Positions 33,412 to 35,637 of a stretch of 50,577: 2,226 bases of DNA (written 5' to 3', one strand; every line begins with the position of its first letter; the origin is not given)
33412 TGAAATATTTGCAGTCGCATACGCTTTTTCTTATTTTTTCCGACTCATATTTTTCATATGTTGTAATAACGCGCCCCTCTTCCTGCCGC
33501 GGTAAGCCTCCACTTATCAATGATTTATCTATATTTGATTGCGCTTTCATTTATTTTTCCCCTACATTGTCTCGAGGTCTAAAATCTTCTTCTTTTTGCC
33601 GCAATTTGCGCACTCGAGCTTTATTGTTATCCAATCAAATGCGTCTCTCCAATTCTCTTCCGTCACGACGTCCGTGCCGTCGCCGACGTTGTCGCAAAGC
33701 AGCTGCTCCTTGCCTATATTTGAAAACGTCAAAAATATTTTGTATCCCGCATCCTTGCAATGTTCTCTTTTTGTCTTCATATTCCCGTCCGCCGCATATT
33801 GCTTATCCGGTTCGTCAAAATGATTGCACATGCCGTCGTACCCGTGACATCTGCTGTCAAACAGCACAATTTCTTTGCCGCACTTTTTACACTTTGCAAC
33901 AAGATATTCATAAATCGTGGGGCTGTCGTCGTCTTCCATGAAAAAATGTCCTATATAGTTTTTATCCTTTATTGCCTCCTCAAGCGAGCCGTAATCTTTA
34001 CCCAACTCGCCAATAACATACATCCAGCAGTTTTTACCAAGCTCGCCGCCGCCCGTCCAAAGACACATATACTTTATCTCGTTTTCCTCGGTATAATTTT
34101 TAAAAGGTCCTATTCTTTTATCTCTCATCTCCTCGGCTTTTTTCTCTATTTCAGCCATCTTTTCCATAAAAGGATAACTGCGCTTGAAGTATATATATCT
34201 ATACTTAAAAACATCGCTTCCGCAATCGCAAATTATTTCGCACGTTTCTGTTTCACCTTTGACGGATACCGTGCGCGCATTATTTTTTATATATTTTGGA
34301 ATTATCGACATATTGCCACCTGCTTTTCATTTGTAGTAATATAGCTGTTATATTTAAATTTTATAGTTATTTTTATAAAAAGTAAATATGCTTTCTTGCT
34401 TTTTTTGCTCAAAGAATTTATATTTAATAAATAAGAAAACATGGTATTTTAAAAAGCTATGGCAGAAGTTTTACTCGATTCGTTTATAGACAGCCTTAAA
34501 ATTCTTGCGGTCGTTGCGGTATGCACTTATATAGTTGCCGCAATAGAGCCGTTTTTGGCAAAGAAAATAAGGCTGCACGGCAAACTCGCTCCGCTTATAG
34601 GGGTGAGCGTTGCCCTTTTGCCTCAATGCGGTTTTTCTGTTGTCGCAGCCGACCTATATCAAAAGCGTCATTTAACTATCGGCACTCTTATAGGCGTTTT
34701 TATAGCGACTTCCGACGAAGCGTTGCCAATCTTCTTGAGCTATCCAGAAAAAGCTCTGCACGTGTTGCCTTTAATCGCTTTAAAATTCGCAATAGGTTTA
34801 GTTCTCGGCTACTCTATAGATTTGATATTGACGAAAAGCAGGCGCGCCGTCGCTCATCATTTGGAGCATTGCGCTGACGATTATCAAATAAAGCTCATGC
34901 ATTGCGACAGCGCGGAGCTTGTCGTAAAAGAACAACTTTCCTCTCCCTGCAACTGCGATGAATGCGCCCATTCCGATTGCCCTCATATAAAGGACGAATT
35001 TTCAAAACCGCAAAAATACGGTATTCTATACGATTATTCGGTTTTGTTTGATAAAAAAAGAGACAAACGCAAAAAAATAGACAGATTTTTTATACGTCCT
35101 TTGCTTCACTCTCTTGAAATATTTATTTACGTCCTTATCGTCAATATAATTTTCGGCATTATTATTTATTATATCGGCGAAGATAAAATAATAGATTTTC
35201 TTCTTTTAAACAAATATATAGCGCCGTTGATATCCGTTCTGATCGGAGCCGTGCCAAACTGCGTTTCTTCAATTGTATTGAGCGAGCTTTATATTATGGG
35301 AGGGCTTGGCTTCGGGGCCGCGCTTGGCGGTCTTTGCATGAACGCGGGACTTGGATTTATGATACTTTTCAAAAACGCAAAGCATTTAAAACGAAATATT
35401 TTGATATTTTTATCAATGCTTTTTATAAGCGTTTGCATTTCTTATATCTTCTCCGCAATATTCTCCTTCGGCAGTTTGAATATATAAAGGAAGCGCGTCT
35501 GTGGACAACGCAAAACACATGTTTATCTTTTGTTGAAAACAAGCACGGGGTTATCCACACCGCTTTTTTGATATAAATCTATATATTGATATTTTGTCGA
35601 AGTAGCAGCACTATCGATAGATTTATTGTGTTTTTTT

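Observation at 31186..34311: Compact low-GC four-gene cassette of unrecognisable cytoplasmic proteins next to tRNA-Asn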

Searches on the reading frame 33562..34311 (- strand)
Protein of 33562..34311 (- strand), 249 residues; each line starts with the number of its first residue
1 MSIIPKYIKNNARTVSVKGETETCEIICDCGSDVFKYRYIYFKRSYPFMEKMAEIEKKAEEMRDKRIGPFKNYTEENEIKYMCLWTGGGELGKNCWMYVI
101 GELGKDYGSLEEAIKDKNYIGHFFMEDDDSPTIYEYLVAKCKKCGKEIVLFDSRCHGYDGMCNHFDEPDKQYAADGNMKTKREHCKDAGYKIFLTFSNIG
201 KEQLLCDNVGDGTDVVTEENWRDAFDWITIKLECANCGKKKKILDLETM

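Call 4: search_protein_families(library=pfam, proteins=[window:33562-34311:-], max_evalue=1)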
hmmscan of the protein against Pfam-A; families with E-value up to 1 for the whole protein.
window:33562-34311:- (249 aa): 3 families
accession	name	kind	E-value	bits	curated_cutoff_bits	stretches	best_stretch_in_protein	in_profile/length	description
PF13248.11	Zn_ribbon_3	-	0.033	14.1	27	0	233-240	4-25/26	zinc-ribbon domain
PF17999.7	PulA_N1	-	0.1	13.8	27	0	43-98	16-69/85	Pullulanase N1-terminal domain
PF00935.25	Ribosomal_L44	-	0.18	12.6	25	0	228-241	50-63/76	Ribosomal protein L44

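Call 5: search_protein_families(library=padloc, proteins=[window:33562-34311:-], max_evalue=1)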
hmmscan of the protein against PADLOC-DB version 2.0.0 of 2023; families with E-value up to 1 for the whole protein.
window:33562-34311:- (249 aa): 0 families

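Call 6: search_protein_families(library=ncbifam, proteins=[window:33562-34311:-], max_evalue=1)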
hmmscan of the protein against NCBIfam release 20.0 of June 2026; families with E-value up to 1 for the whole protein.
window:33562-34311:- (249 aa): 2 families
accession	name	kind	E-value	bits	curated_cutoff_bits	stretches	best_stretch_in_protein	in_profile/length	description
NF047912.1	ECs_2282_CxxC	subfamily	0.0078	16.1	37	0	138-148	27-37/60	ECs_2282 family putative zinc-binding protein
NF001629.0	PRK00415.1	equivalog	0.0083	15.6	70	0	138-153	14-29/62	30S ribosomal protein S27e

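Call 12: search_protein_families(library=phrogs, proteins=[window:33562-34311:-], max_evalue=1)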
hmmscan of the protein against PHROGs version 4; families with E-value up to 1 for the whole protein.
window:33562-34311:- (249 aa): 6 families
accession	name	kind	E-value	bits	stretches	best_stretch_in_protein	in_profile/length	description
phrog_9369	-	unknown function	8.7e-05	23.2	1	205-244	13-53/69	-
phrog_14247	-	unknown function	0.0014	19.4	1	225-241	26-42/48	-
phrog_6642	-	unknown function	0.012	16.7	0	136-169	35-68/69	-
phrog_5500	-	unknown function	0.22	12.5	0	128-160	3-33/72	-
phrog_4188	-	unknown function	0.39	11.6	0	139-147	37-45/50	-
phrog_25989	-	unknown function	0.56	11.5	1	138-162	2-26/70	-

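Call 23: find_homologous_proteins(query=window:33562-34311:-, max_evalue=0.001)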
Query window:33562-34311:- (249 aa): 4 proteins with E <= 0.001 among 256 candidates.
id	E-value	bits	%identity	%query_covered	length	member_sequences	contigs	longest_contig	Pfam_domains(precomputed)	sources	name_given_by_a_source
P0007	3.3e-170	582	100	100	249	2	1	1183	-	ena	-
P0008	2.0e-16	78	30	99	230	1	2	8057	-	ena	-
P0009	1.1e-6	46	35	55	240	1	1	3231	-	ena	-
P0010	1.2e-6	46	31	57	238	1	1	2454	-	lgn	-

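Call 24: find_encoding_contigs(protein=P0008, flank=10000, max_places=6)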
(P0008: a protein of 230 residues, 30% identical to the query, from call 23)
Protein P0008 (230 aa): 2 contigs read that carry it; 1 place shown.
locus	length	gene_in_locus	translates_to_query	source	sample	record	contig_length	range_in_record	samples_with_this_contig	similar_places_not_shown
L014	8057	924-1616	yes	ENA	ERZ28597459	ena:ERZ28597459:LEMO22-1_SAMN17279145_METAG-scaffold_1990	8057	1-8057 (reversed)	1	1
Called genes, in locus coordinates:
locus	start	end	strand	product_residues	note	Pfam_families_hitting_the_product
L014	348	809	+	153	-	PF07591:PT-HINT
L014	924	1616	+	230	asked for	-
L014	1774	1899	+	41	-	PF01885:PTS_2-RNA (weak)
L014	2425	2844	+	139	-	PF07591:PT-HINT (weak), PF14411:LHH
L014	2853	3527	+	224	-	-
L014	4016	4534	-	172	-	-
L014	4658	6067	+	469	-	PF01145:Band_7, PF15975:Flot (weak)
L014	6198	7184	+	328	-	PF00903:Glyoxalase (weak)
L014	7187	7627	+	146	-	PF22381:Staph_reg_Sar_Rot, PF01047:MarR, PF12802:MarR_2, PF13463:HTH_27, PF13601:HTH_34 (weak)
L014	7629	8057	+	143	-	?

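Call 25: find_encoding_contigs(protein=P0009, flank=10000, max_places=6)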
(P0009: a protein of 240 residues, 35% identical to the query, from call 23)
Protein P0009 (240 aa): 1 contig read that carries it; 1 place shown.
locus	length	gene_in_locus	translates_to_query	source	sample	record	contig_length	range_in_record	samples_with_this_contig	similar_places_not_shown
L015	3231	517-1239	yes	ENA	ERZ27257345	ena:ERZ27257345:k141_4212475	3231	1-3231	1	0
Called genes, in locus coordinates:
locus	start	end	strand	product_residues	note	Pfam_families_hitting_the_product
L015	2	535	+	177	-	?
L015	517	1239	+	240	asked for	-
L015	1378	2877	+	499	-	-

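Call 26: find_encoding_contigs(protein=P0010, flank=10000, max_places=6)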
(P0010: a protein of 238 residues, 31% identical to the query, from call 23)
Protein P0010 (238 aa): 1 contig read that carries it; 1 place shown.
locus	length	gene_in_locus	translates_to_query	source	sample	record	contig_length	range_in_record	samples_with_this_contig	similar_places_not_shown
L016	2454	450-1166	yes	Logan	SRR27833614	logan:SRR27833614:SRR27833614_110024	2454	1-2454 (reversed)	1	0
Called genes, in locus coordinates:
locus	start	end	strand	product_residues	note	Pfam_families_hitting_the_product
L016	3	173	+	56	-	?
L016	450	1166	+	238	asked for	-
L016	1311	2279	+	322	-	-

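Call 40: search_protein_families(library=pfam, proteins=[L015:1378-2877:+, L016:1311-2279:+, L014:2853-3527:+], max_evalue=1)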
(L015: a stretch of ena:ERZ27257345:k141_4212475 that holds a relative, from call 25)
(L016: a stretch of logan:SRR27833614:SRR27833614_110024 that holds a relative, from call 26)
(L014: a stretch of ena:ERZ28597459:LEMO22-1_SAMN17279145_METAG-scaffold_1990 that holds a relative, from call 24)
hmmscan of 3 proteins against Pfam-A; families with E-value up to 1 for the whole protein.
L015:1378-2877:+ (499 aa): 0 families

L016:1311-2279:+ (322 aa): 1 family
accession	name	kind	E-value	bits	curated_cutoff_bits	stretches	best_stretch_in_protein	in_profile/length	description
PF20776.3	SLS1_N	-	0.052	14.6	24.4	1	39-79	23-63/97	SLS1 protein N-terminal domain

L014:2853-3527:+ (224 aa): 0 families

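Call 63: find_related_loci(query=A2, collection=metagenome_contigs, flank=8000)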
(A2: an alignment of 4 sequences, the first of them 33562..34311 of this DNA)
Query A2 (249 aa) in metagenome_contigs; peptide patterns used: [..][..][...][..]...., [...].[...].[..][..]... (x = any residue, [..] = any of these).
181 stretches matched a pattern; 7 encode a relative of the query (tblastn E <= 1e-3); 7 distinct loci.
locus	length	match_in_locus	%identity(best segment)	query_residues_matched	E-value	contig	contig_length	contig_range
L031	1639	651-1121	34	90-249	1e-22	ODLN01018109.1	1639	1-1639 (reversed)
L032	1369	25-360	42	130-249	3e-21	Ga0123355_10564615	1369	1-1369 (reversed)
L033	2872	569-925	38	131-249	2e-20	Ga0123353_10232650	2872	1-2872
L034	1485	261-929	27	5-249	2e-20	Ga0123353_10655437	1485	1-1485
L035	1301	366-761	35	111-249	2e-19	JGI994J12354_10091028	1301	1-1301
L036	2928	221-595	35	114-249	4e-15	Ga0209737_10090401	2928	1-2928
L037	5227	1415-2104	28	2-249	6e-14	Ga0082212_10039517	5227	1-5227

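Call 64: predict_structure(alignment_id=A2)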
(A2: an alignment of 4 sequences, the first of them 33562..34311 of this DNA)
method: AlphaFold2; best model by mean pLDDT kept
length: 249 residues; sequences in the alignment: 4
mean_pLDDT: 58.3   pTM: 0.59
mean pLDDT of the five models: 58.3, 55.4, 55.3, 51.9, 50.1
residues with pLDDT >= 90: 13; 70-90: 69; 50-70: 72; < 50: 95
segments of 3 or more residues with pLDDT < 50: 43-51, 66-108, 123-131, 159-184, 209-213
pLDDT, mean of each block of 10 residues (from residue 1): 82 90 90 73 47 54 47 35 30 38 41 53 45 65 82 57 34 27 56 81 60 61 71 74 60
secondary structure, 60 per line:
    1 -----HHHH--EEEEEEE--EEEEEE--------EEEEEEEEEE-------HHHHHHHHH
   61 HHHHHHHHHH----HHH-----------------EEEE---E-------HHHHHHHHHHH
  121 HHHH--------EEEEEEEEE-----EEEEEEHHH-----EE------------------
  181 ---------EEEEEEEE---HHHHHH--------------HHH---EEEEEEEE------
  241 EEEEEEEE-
elements in order: H6-9 E12-18 E21-26 E35-44 H52-70 E95-98 H110-124 E133-141 E147-152 E190-197 H201-206 E227-234 E241-248

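Call 66: search_protein_families(library=pfam, proteins=[L037:3-1409:+, L031:2-427:+, L031:1282-1638:+, L034:1043-1483:+, L032:416-739:+, L033:868-1236:+], max_evalue=1)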
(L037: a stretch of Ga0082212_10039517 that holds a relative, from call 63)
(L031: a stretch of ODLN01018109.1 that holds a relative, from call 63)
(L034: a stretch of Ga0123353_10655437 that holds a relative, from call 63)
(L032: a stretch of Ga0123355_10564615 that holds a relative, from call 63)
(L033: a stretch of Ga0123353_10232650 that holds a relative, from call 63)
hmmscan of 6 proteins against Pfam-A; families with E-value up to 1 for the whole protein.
L037:3-1409:+ (469 aa): 1 family
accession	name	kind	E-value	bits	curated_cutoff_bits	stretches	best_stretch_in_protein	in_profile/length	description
PF11982.13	DUF3483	-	0.078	13.1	31.5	1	163-253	90-177/215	Domain of unknown function (DUF3483)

L031:2-427:+ (142 aa): 0 families

L031:1282-1638:+ (119 aa): 2 families
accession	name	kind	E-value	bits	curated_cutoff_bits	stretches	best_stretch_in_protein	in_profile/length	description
PF05593.20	RHS_repeat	-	0.0034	18.2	22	1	24-43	5-29/38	RHS Repeat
PF15283.12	DUF4595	-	0.057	13.8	34.2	1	58-115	25-85/202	Domain of unknown function (DUF4595) with porin-like fold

L034:1043-1483:+ (147 aa): 0 families

L032:416-739:+ (108 aa): 2 families
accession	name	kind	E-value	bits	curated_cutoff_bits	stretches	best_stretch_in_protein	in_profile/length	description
PF03489.22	SapB_2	-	0.055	14.1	21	1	41-55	8-22/34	Saposin-like type B, region 2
PF16476.10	DUF5053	-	0.1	12.7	26.6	1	78-100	8-30/71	Domain of unknown function (DUF5053)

L033:868-1236:+ (123 aa): 0 families

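Call 76: find_related_loci(query=A2, collection=viral_contigs, flank=8000)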
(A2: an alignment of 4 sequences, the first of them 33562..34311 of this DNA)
Query A2 (249 aa) in viral_contigs; peptide patterns used: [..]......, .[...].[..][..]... (x = any residue, [..] = any of these).
30 stretches matched a pattern, but none encodes a relative of the query by tblastn (E <= 1e-3).

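Call 80: fold_search(model_id=the predicted structure, library=pdb)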
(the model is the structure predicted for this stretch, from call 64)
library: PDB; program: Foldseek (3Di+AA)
matches with E <= 10: 542; with E <= 0.001: 0
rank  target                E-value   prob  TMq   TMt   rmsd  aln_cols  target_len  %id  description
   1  7yq5_F                2.1e-02  0.08  0.12  0.05  35.5       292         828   10  human insulin receptor bound with A62 DNA aptamer and insulin (released 2022-11-09)
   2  7v3p_A                4.7e-02  0.07  0.13  0.05  26.6       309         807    8  Cryo-EM structure of the IGF1R/insulin complex (released 2022-08-17)
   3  7stk_B                8.7e-02  0.05  0.09  0.04  22.5       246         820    5  Full-length insulin receptor bound with unsaturated insulin WT (2 insulins bound) asymmetric conformation (Conformatio (released 2022-03-30)
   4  7sti_B                1.0e-01  0.06  0.09  0.04  20.1       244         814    6  Full-length insulin receptor bound with unsaturated insulin WT (1 insulin bound) asymmetric conformation (released 2022-03-30)
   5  6pxv_A                1.3e-01  0.04  0.13  0.05  34.5       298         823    9  Cryo-EM structure of full-length insulin receptor bound to 4 insulin. 3D refinement was focused on the extracellular r (released 2019-09-04)
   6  7v3p_B                1.4e-01  0.02  0.09  0.04  35.7       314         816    8  Cryo-EM structure of the IGF1R/insulin complex (released 2022-08-17)
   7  6pyh_D                1.5e-01  0.03  0.10  0.04  28.3       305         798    6  Cryo-EM structure of full-length IGF1R-IGF1 complex. Only the extracellular region of the complex is resolved. (released 2019-10-23)
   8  8ez0_B                1.6e-01  0.06  0.11  0.04  31.7       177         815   10  Cryo-EM structure of 4 insulins bound full-length mouse IR mutant with physically decoupled alpha CTs (C684S/C685S/C68 (released 2022-11-09)
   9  8xjs_B                1.7e-01  0.04  0.14  0.07  35.2       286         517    9  Cryo-EM structure of human insulin receptor bound to 3 IGF-I (released 2024-12-25)
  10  7sl1_A                1.7e-01  0.04  0.12  0.05  25.8       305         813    8  Full-length insulin receptor bound with site 1 binding deficient mutant insulin (A-V3E) (released 2022-03-30)
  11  6vwj_A                1.7e-01  0.02  0.10  0.10  29.0       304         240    7  Leg region of the closed conformation of the human type 1 insulin-like growth factor receptor ectodomain in complex wi (released 2020-05-13)
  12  7xlc_B                1.8e-01  0.01  0.08  0.04  27.9       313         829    8  conformation II of apo-IGF1R states (released 2023-04-26)
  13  7sl2_A                2.1e-01  0.03  0.13  0.05  34.8       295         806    8  Full-length insulin receptor bound with site 2 binding deficient mutant insulin (A-L13R) -- asymmetric conformation (released 2022-03-30)
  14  6jk8_B                2.1e-01  0.03  0.11  0.05  26.8       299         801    6  Cryo-EM structure of the full-length human IGF-1R in complex with insulin (released 2020-03-04)
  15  8u4c_A                2.4e-01  0.06  0.11  0.04  31.3       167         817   10  Cryo-EM structure of long form insulin receptor (IR-B) with four IGF2 bound, symmetric conformation. (released 2024-03-27)
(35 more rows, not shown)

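Call 96: search_solved_structures(query=A2, max_evalue=1)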
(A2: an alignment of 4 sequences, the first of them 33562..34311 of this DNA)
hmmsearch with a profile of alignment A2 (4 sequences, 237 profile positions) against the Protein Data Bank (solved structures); distinct sequences matched with E-value up to 1: 0.

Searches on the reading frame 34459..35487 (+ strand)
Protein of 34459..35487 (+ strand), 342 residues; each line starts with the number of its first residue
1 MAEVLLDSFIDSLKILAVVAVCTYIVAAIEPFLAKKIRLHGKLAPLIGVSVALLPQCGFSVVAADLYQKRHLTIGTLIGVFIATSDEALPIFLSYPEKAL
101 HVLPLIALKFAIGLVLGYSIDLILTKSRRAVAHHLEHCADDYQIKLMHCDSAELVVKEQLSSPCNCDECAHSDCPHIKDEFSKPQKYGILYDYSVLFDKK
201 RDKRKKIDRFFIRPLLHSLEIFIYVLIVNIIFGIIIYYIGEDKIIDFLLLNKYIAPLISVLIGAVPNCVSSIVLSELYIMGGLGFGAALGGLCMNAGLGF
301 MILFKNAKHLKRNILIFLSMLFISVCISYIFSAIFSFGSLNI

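Call 9: search_protein_families(library=pfam, proteins=[window:34459-35487:+], max_evalue=0.001)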
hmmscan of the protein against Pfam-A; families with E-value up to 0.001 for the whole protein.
window:34459-35487:+ (342 aa): 1 family
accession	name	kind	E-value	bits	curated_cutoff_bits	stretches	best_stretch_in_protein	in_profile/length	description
PF11449.14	ArsP_2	-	3.2e-17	63.2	32.5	2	4-127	9-133/359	Putative, 10TM heavy-metal exporter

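Call 43: find_related_loci(query=window:34459-35487:+, collection=genome_contigs, flank=10000)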
Query window:34459-35487:+ (342 aa) in genome_contigs; peptide patterns used: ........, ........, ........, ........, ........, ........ (x = any residue, [..] = any of these).
107 stretches matched a pattern; 9 encode a relative of the query (tblastn E <= 1e-3); 9 distinct loci.
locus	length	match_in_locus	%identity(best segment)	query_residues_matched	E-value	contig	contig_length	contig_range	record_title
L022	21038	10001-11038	68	1-341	3e-148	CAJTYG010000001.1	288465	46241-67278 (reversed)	MAG TPA_asm: uncultured Christensenella sp. isolate MGBC124771 genome assembly, contig: MGBC124771.1, whole genome shotg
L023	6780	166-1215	69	1-341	9e-146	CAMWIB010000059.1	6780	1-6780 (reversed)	MAG TPA_asm: uncultured Clostridia bacterium isolate SRR14411283_bin.10_metawrap_v1.3_MAG genome assembly, contig: NODE.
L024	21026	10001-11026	66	1-341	2e-148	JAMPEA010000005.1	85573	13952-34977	MAG: Bacillota bacterium isolate NALB_7823_24 Scaffold_#5__SCF_005___85573_bp, whole genome shotgun sequence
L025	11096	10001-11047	57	25-342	1e-116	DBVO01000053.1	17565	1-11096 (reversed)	MAG TPA_asm: Christensenella sp. UBA1262 UBA1262_contig_179526, whole genome shotgun sequence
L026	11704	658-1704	60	1-342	2e-129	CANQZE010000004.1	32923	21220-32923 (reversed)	MAG: uncultured Clostridia bacterium isolate Lapin-018__bin48 genome assembly, contig: Lapin-018__NODE_1068_length_32923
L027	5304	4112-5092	38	3-340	1e-65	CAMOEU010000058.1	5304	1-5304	MAG: uncultured Clostridia bacterium isolate SRR873600_bin.48_metaWRAP_v1.3_MAG genome assembly, contig: NODE_40550_leng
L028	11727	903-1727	32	1-336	1e-47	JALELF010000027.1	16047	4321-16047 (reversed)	MAG: Bacillota bacterium isolate SUG106 k141_9776623, whole genome shotgun sequence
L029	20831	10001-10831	33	1-330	3e-46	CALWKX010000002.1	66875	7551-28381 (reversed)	MAG: uncultured Lachnospiraceae bacterium isolate E07__bin56 genome assembly, contig: E07__k127_743912, whole genome sho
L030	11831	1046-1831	43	1-317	1e-22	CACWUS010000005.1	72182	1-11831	MAG: uncultured Erysipelotrichaceae bacterium isolate RUG10929 genome assembly, contig: RUG10929_asm_5, whole genome sho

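Call 86: search_protein_families(library=pfam, proteins=[L022:8580-9830:-, L022:5577-8351:-, L024:9323-9889:+, L025:5706-7463:-, L024:7861-8400:+, L024:8397-8600:+], max_evalue=0.01)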
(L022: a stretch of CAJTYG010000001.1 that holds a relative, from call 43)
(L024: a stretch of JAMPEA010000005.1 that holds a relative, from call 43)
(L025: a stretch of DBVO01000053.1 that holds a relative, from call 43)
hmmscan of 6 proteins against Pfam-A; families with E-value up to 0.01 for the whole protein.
L022:8580-9830:- (416 aa): 3 families
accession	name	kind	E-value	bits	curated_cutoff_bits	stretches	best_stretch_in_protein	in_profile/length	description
PF13676.11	TIR_2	-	2.1e-16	61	28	1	5-113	1-109/122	TIR domain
PF08937.16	ThsB_TIR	-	3.7e-08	34.1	21.2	1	6-92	1-96/100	Thoeris protein ThsB, TIR-like domain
PF01582.25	TIR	-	1.5e-06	28.5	21.3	1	6-83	5-84/179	TIR domain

L022:5577-8351:- (924 aa): 1 family
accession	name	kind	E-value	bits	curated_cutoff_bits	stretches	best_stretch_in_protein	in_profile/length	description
PF09479.16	Flg_new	-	4.2e-08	33.6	27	1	144-211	1-65/65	Listeria-Bacteroides repeat domain (List_Bact_rpt)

L024:9323-9889:+ (188 aa): 1 family
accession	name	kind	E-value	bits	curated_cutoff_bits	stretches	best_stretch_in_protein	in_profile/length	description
PF03729.18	DUF308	-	1.5e-08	35.2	25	1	33-72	2-41/73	Short repeat of unknown function (DUF308)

L025:5706-7463:- (585 aa): 3 families
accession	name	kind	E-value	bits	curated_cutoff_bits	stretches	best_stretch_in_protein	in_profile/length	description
PF00501.34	AMP-binding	-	3e-66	224.2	29.9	1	42-429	5-384/384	AMP-binding enzyme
PF13193.12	AMP-binding_C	-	4.8e-15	56.7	24.5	1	485-564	1-76/76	AMP-binding enzyme C-terminal domain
PF01521.26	Fe-S_biosyn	-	0.0017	19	26.3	1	409-480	32-101/110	Iron-sulphur cluster biosynthesis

L024:7861-8400:+ (179 aa): 1 family
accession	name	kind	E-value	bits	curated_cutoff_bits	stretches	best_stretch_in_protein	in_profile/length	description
PF11188.13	DUF2975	-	1.6e-07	31.7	27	1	72-178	20-129/130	Protein of unknown function (DUF2975)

L024:8397-8600:+ (67 aa): 4 families
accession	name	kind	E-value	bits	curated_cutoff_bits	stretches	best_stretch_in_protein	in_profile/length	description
PF13443.12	HTH_26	-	8.6e-20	71.2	22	1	5-65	1-61/63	Cro/C1-type HTH DNA-binding domain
PF01381.28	HTH_3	-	1.6e-07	31.7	23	1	8-60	3-54/55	Helix-turn-helix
PF12844.13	HTH_19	-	0.00025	21.3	30.2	1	11-60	9-57/64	Helix-turn-helix domain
PF13560.12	HTH_31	-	0.0012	19.6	27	1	13-60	13-60/64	Helix-turn-helix domain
